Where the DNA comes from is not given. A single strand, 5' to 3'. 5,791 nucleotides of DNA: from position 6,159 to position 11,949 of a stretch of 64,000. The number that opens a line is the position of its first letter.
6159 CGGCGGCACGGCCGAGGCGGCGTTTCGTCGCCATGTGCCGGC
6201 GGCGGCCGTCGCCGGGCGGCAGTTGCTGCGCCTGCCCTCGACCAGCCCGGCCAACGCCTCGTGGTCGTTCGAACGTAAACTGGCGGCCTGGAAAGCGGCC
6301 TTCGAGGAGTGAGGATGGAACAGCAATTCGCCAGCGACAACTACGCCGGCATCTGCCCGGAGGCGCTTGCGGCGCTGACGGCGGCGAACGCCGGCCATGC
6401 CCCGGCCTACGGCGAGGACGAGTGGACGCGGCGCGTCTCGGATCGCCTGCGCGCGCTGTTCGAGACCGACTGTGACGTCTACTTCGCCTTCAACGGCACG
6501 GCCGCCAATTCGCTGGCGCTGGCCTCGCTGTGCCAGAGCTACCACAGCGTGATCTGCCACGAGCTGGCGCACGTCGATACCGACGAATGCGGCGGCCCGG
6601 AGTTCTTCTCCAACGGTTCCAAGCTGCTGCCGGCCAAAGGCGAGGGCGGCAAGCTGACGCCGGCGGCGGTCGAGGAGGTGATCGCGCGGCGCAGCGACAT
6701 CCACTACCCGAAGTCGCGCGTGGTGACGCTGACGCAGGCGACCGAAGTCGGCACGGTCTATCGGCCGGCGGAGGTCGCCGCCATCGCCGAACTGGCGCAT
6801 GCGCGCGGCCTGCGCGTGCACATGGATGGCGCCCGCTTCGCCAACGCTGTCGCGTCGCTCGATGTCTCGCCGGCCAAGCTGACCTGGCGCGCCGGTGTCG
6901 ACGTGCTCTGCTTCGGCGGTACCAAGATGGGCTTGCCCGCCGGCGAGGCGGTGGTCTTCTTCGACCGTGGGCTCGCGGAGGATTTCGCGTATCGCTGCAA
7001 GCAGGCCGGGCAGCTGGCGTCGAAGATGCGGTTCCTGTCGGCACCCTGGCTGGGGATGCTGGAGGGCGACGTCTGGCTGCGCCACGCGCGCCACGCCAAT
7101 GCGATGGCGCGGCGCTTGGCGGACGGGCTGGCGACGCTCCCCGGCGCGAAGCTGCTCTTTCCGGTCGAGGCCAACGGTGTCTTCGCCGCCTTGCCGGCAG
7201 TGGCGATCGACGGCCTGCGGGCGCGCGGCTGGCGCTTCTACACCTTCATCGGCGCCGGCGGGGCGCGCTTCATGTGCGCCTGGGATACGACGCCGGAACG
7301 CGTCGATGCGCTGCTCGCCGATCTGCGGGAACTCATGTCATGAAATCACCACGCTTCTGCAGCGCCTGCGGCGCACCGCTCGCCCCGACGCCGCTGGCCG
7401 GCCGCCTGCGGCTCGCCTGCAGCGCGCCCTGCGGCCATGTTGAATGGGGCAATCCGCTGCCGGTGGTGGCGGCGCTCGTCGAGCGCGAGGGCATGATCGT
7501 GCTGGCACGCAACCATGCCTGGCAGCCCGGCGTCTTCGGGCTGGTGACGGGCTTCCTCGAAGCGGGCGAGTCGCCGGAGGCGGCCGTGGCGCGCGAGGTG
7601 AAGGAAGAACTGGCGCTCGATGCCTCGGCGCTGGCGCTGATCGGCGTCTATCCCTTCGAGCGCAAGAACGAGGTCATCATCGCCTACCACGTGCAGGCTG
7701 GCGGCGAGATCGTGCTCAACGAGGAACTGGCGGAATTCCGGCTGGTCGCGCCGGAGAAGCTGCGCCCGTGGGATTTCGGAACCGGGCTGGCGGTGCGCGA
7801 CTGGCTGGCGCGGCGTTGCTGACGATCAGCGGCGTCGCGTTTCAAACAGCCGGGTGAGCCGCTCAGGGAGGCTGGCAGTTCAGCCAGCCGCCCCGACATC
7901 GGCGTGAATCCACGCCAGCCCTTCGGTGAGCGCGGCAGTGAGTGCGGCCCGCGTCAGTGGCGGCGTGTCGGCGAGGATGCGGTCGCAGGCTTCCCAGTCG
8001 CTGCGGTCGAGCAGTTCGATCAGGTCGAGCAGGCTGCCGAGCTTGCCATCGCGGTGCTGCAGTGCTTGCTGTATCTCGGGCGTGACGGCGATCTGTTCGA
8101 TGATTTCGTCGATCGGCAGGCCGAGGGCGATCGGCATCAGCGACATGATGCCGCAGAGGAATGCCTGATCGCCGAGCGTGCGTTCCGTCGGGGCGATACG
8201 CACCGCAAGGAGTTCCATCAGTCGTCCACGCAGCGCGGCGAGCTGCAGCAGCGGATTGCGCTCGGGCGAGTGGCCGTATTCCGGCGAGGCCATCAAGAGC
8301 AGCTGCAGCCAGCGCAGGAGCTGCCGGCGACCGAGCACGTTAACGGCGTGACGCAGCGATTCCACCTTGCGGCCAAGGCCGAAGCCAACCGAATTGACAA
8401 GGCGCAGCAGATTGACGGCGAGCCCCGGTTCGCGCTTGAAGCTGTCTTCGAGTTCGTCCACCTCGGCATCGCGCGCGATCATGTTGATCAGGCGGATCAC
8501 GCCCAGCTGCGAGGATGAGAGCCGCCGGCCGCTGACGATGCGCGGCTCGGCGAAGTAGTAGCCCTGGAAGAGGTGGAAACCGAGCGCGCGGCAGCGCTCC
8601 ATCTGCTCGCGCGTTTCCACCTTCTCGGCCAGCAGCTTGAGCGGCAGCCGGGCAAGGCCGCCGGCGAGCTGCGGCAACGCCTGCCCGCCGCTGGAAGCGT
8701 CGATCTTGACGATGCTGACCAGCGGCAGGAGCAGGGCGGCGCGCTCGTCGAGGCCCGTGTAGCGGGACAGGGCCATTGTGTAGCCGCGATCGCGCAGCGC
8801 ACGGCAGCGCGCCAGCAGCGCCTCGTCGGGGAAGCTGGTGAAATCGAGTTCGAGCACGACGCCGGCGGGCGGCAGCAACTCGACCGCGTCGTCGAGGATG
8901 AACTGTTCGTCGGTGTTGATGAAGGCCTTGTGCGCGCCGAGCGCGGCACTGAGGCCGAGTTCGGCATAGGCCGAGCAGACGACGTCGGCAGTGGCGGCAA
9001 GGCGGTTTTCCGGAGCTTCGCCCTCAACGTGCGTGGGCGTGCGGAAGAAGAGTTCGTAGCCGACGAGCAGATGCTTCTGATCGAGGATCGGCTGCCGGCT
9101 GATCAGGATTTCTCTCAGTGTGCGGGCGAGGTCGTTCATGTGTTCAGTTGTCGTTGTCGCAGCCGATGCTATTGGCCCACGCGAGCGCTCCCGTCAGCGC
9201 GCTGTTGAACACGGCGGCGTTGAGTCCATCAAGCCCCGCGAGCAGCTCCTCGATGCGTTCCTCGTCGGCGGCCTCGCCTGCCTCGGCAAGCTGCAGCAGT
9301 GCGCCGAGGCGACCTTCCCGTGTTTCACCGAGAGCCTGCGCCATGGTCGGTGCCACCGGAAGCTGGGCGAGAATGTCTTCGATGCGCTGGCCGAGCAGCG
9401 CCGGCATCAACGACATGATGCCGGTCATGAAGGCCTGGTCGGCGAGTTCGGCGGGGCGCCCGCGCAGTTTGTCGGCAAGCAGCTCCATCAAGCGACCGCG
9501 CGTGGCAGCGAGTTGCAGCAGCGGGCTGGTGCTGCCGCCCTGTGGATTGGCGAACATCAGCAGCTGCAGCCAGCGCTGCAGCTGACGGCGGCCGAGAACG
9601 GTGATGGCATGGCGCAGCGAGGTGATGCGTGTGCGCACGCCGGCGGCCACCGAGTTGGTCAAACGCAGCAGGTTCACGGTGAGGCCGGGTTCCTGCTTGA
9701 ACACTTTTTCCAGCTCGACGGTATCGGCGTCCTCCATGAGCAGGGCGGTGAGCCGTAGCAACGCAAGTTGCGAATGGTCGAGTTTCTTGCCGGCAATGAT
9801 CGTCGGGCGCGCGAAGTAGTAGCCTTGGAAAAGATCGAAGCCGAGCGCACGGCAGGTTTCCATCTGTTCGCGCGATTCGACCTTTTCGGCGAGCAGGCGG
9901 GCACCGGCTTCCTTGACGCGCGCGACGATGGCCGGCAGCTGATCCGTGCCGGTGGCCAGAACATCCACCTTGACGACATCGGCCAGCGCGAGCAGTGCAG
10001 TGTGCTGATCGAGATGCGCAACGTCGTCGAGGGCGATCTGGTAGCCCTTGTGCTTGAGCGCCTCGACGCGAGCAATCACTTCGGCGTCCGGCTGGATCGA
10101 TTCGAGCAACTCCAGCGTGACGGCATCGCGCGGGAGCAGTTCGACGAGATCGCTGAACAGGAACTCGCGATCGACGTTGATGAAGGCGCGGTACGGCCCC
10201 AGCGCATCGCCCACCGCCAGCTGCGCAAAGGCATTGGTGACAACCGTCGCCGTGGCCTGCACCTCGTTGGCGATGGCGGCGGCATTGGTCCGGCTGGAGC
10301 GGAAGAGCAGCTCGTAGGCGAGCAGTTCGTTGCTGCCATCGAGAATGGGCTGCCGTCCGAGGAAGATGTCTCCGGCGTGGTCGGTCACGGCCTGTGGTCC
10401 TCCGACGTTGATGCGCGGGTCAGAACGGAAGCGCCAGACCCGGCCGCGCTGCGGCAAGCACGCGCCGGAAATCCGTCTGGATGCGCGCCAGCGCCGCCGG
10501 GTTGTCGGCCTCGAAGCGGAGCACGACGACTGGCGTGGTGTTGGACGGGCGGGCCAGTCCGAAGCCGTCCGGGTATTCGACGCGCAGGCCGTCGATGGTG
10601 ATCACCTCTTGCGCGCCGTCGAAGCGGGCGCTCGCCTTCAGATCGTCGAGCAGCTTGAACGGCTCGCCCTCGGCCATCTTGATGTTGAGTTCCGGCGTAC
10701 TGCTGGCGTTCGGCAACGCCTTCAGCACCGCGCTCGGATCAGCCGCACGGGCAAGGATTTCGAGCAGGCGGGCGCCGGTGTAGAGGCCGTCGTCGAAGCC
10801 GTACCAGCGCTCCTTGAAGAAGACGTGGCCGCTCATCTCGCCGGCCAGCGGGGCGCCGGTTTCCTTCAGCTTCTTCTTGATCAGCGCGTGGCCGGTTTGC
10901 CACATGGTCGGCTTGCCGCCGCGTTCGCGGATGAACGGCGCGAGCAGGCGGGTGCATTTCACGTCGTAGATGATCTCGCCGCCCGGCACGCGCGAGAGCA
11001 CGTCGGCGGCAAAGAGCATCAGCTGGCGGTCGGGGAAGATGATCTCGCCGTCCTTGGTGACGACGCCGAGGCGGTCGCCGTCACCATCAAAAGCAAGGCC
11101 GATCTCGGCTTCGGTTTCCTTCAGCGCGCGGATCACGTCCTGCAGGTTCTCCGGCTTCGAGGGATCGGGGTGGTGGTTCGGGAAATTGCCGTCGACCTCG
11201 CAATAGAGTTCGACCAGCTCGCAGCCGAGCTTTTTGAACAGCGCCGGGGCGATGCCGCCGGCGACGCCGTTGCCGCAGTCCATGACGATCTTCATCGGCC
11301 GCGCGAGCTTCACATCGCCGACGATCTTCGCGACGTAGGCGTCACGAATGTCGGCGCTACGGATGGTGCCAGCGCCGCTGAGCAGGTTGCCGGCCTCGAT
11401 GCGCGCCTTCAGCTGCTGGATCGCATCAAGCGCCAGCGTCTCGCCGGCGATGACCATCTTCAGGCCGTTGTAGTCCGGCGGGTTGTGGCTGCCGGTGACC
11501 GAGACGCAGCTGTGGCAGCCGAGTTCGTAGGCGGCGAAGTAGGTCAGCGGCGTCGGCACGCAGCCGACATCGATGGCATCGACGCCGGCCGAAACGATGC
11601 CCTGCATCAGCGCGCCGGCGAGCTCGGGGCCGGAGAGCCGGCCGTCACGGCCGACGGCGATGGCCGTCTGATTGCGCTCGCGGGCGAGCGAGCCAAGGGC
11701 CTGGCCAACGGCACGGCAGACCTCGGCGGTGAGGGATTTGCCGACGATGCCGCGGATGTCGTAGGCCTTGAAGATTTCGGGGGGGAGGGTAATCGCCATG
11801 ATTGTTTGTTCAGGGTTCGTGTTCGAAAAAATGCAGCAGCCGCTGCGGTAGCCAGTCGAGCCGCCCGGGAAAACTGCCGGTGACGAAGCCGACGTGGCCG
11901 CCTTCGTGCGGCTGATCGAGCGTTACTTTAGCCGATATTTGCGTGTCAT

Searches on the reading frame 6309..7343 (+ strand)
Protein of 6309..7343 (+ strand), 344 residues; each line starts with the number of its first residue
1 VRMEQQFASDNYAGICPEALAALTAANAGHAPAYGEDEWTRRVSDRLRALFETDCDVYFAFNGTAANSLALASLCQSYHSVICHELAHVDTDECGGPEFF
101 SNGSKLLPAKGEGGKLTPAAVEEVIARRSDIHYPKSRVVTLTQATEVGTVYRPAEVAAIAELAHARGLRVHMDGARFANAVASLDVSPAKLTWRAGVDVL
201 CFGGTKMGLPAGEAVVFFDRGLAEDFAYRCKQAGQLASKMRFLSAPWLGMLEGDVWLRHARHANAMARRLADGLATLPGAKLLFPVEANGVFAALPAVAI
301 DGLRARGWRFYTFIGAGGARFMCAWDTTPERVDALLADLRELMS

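Call 43: search_protein_families(library=pfam, proteins=[window:6309-7343:+], max_evalue=0.00001)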
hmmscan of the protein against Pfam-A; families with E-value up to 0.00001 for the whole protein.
window:6309-7343:+ (344 aa): 1 family
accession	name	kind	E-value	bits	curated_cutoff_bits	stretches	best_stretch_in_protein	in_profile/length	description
PF01212.27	Beta_elim_lyase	-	1.5e-65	221.8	27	1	6-293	1-283/288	Beta-eliminating lyase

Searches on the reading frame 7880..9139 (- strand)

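Call 43: search_protein_families(library=pfam, proteins=[window:7880-9139:-], max_evalue=0.00001)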
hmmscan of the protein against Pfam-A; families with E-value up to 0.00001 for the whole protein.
window:7880-9139:- (419 aa): 2 families
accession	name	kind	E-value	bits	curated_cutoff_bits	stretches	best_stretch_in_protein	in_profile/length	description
PF08668.18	HDOD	-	6.3e-13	49.1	22.9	1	223-332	18-127/196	HDOD domain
PF00563.25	EAL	-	2.7e-12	47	31.3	1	86-199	109-236/236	EAL domain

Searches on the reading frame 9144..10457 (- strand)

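Call 43: search_protein_families(library=pfam, proteins=[window:9144-10457:-], max_evalue=0.00001)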
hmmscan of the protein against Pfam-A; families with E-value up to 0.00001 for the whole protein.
window:9144-10457:- (437 aa): 2 families
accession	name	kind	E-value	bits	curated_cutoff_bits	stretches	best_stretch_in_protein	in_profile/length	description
PF00563.25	EAL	-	8.1e-18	65.1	31.3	1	36-218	18-236/236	EAL domain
PF08668.18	HDOD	-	4.7e-12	46.2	22.9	1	239-349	15-128/196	HDOD domain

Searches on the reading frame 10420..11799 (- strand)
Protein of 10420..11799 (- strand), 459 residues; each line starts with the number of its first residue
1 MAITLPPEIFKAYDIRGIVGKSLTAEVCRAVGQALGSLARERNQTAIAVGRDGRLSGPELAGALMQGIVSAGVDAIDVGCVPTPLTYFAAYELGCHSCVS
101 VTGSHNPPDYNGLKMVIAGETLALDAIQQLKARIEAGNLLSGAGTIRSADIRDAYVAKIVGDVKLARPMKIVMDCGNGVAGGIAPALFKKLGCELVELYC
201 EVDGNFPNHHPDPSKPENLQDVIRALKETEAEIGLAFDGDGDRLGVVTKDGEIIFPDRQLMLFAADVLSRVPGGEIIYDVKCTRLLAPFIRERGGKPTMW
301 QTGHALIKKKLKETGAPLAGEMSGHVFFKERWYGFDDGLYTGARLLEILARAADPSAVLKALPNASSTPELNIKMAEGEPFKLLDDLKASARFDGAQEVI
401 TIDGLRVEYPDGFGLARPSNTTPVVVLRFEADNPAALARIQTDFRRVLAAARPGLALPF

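Call 43: search_protein_families(library=pfam, proteins=[window:10420-11799:-], max_evalue=0.00001)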
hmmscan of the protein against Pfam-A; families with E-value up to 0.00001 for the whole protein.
window:10420-11799:- (459 aa): 4 families
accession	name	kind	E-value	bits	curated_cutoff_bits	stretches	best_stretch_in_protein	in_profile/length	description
PF02878.22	PGM_PMM_I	-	7.6e-35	120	22.5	1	8-136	2-133/138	Phosphoglucomutase/phosphomannomutase, alpha/beta/alpha domain I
PF02879.22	PGM_PMM_II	-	1.8e-30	105.9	29.3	1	154-251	2-103/103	Phosphoglucomutase/phosphomannomutase, alpha/beta/alpha domain II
PF02880.22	PGM_PMM_III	-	6.2e-21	75.1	20.7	1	256-362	2-111/115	Phosphoglucomutase/phosphomannomutase, alpha/beta/alpha domain III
PF00408.26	PGM_PMM_IV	-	3.4e-13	49.9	23.1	1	370-446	1-67/68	Phosphoglucomutase/phosphomannomutase, C-terminal domain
